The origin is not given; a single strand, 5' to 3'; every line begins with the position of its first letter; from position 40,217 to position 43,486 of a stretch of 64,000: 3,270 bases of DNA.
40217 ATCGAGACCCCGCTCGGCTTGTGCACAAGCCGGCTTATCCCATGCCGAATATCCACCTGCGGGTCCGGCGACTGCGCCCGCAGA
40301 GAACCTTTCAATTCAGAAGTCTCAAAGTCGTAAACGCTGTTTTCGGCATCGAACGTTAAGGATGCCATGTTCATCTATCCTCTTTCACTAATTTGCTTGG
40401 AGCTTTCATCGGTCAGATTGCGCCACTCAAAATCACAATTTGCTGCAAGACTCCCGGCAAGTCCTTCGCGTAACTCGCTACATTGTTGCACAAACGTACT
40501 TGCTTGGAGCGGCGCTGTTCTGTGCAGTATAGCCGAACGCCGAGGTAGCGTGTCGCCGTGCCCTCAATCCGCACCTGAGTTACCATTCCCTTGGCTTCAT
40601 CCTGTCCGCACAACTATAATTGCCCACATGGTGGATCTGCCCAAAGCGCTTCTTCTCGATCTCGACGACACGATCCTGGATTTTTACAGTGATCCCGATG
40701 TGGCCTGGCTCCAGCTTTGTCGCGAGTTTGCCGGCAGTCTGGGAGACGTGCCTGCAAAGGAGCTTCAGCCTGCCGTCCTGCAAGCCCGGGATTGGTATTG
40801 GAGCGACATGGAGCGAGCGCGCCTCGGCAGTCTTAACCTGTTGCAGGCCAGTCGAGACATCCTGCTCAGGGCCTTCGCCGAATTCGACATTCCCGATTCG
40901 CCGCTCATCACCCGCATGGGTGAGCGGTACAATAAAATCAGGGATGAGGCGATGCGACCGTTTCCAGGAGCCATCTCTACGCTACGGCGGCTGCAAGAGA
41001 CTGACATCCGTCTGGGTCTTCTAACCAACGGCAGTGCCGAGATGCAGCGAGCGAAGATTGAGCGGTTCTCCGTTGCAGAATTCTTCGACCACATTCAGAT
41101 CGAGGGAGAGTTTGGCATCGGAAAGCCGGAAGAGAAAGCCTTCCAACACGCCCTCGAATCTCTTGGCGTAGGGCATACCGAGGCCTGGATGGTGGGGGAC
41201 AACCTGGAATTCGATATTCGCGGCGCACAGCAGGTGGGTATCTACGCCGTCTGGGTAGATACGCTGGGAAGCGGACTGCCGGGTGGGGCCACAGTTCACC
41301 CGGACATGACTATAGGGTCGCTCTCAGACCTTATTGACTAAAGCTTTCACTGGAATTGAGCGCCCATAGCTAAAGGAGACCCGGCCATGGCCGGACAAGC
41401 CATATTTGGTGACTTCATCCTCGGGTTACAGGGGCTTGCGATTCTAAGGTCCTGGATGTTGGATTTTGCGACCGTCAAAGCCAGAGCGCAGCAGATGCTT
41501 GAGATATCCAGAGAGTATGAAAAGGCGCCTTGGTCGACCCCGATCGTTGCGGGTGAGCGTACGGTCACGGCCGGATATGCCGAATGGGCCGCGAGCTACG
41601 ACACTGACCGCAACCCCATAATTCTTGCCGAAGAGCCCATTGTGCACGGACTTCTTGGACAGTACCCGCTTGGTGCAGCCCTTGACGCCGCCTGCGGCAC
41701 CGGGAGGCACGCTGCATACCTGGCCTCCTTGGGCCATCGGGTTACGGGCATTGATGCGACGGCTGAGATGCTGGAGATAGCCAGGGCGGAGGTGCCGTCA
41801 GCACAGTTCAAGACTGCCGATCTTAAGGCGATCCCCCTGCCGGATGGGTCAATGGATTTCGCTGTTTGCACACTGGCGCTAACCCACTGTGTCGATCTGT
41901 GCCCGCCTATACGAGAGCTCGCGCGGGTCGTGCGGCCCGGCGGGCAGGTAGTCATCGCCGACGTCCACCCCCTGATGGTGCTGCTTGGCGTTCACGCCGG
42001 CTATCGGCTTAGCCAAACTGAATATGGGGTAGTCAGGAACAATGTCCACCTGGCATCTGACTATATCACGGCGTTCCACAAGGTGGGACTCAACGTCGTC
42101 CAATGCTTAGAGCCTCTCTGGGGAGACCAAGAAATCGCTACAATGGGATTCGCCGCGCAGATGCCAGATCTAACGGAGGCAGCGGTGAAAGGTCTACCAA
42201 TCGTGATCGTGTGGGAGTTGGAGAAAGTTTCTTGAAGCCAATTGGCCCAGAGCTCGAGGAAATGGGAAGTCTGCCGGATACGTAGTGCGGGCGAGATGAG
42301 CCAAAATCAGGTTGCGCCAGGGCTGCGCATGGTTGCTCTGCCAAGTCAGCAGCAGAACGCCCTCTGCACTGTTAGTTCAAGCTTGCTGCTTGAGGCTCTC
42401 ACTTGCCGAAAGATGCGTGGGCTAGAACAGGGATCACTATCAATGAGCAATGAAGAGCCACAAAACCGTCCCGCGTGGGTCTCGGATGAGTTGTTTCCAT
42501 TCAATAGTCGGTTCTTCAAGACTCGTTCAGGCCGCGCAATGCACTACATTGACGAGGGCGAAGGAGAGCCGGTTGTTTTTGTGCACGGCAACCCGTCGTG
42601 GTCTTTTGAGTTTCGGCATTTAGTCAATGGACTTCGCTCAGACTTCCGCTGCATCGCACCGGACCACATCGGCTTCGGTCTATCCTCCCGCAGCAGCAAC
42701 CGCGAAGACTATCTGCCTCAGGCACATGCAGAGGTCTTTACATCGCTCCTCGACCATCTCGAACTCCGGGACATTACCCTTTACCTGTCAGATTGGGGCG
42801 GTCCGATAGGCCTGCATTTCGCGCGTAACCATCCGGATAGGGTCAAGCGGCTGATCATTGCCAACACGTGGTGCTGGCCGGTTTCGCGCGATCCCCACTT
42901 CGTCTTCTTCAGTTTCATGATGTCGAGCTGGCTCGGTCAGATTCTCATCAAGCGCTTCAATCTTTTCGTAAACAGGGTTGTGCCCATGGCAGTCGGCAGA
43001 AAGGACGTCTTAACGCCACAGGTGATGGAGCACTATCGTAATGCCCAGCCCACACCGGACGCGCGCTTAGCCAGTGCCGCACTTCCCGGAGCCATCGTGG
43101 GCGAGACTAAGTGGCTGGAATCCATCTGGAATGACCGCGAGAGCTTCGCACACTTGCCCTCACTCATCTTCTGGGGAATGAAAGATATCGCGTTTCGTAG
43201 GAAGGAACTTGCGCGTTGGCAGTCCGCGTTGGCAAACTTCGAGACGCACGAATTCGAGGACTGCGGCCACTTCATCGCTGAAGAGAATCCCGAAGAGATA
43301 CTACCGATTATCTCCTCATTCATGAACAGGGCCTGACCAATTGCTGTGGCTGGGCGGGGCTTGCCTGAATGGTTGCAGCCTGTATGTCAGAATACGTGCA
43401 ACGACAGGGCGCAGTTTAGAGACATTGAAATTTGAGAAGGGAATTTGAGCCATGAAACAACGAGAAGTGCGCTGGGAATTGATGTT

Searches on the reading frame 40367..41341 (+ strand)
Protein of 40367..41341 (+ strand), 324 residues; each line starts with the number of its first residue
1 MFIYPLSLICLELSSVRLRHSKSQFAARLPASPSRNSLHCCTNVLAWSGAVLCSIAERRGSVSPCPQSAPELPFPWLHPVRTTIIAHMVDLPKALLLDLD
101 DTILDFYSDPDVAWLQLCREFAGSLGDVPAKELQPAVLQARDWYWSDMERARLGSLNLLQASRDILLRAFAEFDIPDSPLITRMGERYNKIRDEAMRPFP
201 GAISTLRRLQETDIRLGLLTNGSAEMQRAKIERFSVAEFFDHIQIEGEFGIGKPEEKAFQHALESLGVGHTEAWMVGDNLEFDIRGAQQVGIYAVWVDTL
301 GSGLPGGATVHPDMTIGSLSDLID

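Call 66: search_protein_families(library=pfam, proteins=[window:40367-41341:+], max_evalue=0.001)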
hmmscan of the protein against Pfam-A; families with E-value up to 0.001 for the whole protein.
window:40367-41341:+ (324 aa): 5 families
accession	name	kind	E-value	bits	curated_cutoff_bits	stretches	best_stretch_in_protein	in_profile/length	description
PF13419.12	HAD_2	-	7.9e-25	88.4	23.8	1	96-297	2-178/178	Haloacid dehalogenase-like hydrolase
PF00702.32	Hydrolase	-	1.7e-23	84.4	26.4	1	93-291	2-191/191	haloacid dehalogenase-like hydrolase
PF13242.12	Hydrolase_like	-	1.5e-11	44.5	22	1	251-305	2-55/75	HAD-hyrolase-like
PF12710.13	HAD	-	4e-05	24.6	27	1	96-278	2-180/189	haloacid dehalogenase-like hydrolase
PF13344.12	Hydrolase_6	-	0.00024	21.5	27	1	197-235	14-52/101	Haloacid dehalogenase-like hydrolase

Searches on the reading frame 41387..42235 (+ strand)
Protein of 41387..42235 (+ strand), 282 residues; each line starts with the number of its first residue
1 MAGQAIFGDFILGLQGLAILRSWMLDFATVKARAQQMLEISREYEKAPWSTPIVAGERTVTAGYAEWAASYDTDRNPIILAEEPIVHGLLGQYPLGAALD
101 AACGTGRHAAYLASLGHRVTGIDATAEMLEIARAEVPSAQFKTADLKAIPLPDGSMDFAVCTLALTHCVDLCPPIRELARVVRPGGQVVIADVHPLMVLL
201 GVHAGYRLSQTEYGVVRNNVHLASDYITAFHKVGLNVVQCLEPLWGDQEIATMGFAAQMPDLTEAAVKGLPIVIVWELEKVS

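Call 66: search_protein_families(library=pfam, proteins=[window:41387-42235:+], max_evalue=0.001)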
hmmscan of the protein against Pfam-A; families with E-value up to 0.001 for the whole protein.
window:41387-42235:+ (282 aa): 7 families
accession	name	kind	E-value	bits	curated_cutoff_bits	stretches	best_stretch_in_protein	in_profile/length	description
PF08241.18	Methyltransf_11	-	3.4e-23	82.5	21.2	1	99-190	1-95/95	Methyltransferase domain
PF13649.12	Methyltransf_25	-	1.4e-20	74.2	27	1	99-186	2-97/97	Methyltransferase domain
PF13847.12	Methyltransf_31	-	2.4e-14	53.7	27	1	98-194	7-113/145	Methyltransferase domain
PF13489.12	Methyltransf_23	-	5.6e-11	42.9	27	1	98-239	26-163/164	Methyltransferase domain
PF08242.18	Methyltransf_12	-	3.7e-10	40.8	30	1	99-187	1-97/98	Methyltransferase domain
PF01209.24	Ubie_methyltran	-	2.4e-08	34.1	20.1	1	97-193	50-154/233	ubiE/COQ5 methyltransferase family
PF05148.21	Methyltransf_8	-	7.2e-08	33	27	1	139-198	106-164/219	Hypothetical methyltransferase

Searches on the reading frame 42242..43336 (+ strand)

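Call 66: search_protein_families(library=pfam, proteins=[window:42242-43336:+], max_evalue=0.001)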
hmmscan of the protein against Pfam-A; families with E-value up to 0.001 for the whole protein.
window:42242-43336:+ (364 aa): 3 families
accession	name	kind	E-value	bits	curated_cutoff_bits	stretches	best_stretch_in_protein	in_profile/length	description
PF00561.26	Abhydrolase_1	-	2.7e-30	106.3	25.8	1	110-350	2-245/245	alpha/beta hydrolase fold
PF12697.13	Abhydrolase_6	-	6.2e-16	60.1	26.3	1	111-353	1-214/217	Alpha/beta hydrolase family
PF12146.15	Hydrolase_4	-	1.2e-07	31.8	27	1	111-347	7-236/239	Serine aminopeptidase, S33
